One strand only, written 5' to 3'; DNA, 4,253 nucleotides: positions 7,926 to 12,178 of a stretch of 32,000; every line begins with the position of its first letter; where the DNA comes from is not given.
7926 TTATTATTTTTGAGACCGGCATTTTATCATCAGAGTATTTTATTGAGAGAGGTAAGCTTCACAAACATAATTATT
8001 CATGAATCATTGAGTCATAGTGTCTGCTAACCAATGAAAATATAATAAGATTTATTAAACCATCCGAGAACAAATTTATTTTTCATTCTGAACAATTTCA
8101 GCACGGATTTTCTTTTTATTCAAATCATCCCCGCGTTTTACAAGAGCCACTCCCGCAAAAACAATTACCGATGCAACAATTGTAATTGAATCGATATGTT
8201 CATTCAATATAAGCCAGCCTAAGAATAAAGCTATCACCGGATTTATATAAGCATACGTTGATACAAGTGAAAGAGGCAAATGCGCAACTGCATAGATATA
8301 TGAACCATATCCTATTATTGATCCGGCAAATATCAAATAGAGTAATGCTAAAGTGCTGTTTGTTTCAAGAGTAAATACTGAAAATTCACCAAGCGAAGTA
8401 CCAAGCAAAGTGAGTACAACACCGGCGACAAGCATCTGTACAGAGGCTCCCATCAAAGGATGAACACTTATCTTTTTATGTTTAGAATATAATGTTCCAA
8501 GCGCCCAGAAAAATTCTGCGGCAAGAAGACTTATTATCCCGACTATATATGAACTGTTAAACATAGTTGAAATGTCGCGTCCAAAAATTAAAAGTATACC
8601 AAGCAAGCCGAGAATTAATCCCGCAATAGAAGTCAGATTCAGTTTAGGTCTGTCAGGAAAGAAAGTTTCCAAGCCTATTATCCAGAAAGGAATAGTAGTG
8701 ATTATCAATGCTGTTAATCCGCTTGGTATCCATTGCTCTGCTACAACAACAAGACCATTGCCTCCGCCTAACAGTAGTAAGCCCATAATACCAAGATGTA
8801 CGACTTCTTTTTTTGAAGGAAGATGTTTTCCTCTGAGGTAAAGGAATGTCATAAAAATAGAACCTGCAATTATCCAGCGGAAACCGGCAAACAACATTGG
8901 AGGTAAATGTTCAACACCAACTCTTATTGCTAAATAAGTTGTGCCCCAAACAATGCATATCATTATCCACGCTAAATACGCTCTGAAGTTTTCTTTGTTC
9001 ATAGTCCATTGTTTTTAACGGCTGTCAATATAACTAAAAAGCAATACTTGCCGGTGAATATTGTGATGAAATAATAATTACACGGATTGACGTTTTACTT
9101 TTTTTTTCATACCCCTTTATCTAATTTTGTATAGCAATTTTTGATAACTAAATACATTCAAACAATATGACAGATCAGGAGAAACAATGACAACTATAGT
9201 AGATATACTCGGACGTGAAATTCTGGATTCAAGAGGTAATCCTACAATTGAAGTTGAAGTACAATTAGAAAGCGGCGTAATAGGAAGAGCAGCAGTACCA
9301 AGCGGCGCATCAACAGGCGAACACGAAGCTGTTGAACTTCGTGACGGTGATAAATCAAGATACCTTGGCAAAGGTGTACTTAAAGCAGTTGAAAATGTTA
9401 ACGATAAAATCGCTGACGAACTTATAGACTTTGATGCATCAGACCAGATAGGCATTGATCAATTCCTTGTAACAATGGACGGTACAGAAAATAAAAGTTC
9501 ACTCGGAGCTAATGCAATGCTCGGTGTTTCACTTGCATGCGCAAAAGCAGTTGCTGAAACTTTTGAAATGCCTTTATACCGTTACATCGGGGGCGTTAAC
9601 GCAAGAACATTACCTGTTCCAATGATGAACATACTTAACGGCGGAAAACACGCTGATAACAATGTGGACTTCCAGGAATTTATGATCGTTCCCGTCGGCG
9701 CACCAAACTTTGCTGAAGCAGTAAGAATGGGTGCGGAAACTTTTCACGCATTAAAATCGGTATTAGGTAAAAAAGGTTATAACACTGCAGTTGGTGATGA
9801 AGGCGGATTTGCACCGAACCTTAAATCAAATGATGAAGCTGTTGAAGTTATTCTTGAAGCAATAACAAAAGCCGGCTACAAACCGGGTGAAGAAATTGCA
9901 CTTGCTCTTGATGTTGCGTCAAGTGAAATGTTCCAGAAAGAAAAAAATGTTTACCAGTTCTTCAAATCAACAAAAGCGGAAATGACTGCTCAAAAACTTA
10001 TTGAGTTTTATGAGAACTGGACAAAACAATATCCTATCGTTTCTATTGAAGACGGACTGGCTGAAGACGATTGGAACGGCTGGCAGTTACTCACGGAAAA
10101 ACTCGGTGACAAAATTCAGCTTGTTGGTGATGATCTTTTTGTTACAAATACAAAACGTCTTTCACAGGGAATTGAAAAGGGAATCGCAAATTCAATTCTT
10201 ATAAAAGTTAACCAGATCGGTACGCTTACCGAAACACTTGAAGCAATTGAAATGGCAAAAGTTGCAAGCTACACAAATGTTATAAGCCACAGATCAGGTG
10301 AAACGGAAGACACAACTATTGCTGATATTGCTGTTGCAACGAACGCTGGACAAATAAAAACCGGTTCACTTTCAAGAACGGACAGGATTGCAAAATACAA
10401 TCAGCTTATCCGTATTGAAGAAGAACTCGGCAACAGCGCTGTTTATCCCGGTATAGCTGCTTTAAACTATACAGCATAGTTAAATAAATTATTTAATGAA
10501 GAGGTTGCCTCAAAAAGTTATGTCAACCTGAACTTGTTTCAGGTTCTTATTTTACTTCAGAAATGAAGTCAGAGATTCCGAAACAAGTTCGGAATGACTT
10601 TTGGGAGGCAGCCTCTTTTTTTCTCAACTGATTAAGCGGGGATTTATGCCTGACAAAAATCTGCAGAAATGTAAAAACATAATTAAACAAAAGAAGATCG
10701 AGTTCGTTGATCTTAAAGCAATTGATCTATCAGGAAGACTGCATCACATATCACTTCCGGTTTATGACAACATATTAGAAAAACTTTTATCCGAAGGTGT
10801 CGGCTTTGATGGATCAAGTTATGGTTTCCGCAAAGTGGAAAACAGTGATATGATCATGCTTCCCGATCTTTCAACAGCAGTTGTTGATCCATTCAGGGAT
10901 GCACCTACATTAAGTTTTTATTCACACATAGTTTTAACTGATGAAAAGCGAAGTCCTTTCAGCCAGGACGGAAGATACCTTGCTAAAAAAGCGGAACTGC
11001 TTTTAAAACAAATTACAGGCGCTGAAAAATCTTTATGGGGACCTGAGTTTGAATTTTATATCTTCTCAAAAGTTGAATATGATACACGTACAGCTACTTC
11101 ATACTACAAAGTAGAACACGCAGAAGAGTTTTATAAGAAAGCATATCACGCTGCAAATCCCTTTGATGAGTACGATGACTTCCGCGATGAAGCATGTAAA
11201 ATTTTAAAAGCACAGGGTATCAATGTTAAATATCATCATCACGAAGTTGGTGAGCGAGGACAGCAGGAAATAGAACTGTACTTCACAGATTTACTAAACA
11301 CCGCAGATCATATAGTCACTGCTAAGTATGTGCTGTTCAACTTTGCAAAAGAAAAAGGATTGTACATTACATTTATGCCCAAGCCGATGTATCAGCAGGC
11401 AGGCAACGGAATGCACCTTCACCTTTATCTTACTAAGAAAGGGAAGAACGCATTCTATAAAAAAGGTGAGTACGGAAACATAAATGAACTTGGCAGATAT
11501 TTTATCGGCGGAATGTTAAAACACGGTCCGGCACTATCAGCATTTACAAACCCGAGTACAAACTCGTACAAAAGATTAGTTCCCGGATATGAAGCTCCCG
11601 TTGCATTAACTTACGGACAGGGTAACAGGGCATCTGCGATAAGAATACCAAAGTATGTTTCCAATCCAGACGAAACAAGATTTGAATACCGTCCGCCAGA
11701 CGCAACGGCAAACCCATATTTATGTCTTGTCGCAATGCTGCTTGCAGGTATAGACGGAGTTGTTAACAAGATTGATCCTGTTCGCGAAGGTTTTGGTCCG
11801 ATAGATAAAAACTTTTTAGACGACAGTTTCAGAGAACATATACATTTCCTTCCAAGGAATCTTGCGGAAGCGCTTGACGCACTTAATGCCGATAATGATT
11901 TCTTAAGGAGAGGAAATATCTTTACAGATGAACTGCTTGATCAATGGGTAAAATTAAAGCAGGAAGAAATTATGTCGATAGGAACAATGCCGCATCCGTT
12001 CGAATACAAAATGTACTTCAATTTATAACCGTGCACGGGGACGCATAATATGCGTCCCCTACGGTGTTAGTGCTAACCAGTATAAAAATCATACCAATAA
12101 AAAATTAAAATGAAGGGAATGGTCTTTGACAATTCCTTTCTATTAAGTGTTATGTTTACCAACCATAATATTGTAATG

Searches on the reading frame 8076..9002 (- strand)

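Call 94: search_protein_families(library=pfam, proteins=[window:8076-9002:-], max_evalue=0.0001)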
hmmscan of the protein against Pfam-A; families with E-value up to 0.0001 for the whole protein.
window:8076-9002:- (308 aa): 1 family
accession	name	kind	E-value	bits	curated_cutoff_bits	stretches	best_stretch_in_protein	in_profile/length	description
PF00892.27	EamA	-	1e-38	133.1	28.2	2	154-288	2-133/135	EamA-like transporter family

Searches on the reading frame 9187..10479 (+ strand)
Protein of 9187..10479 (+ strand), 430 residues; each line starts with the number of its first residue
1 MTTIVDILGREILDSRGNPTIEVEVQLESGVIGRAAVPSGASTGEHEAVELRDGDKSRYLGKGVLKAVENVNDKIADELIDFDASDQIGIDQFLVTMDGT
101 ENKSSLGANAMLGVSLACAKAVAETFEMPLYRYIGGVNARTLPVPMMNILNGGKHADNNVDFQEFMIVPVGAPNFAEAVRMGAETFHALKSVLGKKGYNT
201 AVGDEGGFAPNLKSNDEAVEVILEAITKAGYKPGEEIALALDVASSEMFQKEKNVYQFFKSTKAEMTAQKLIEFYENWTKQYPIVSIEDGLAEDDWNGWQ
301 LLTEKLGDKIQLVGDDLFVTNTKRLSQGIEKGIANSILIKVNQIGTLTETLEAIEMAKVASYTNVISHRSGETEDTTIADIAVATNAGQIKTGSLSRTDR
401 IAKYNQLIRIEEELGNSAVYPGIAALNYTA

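Call 94: search_protein_families(library=pfam, proteins=[window:9187-10479:+], max_evalue=0.0001)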
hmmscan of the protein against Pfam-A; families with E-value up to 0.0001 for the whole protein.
window:9187-10479:+ (430 aa): 2 families
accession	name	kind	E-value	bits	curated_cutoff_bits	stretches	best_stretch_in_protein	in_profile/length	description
PF00113.28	Enolase_C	-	7.9e-138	459.2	21.5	1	141-425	3-292/296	Enolase, C-terminal TIM barrel domain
PF03952.21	Enolase_N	-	5.4e-61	205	35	1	4-134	1-131/131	Enolase, N-terminal domain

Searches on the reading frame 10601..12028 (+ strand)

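Call 94: search_protein_families(library=pfam, proteins=[window:10601-12028:+], max_evalue=0.0001)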
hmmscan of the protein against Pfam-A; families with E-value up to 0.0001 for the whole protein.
window:10601-12028:+ (475 aa): 2 families
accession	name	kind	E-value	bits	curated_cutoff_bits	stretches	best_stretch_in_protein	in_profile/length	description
PF00120.29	Gln-synt_C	-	5.6e-108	361.5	24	1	123-472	3-344/344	Glutamine synthetase, catalytic domain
PF03951.24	Gln-synt_N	-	2.2e-23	82.1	33.4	1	32-111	1-80/82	Glutamine synthetase, beta-Grasp domain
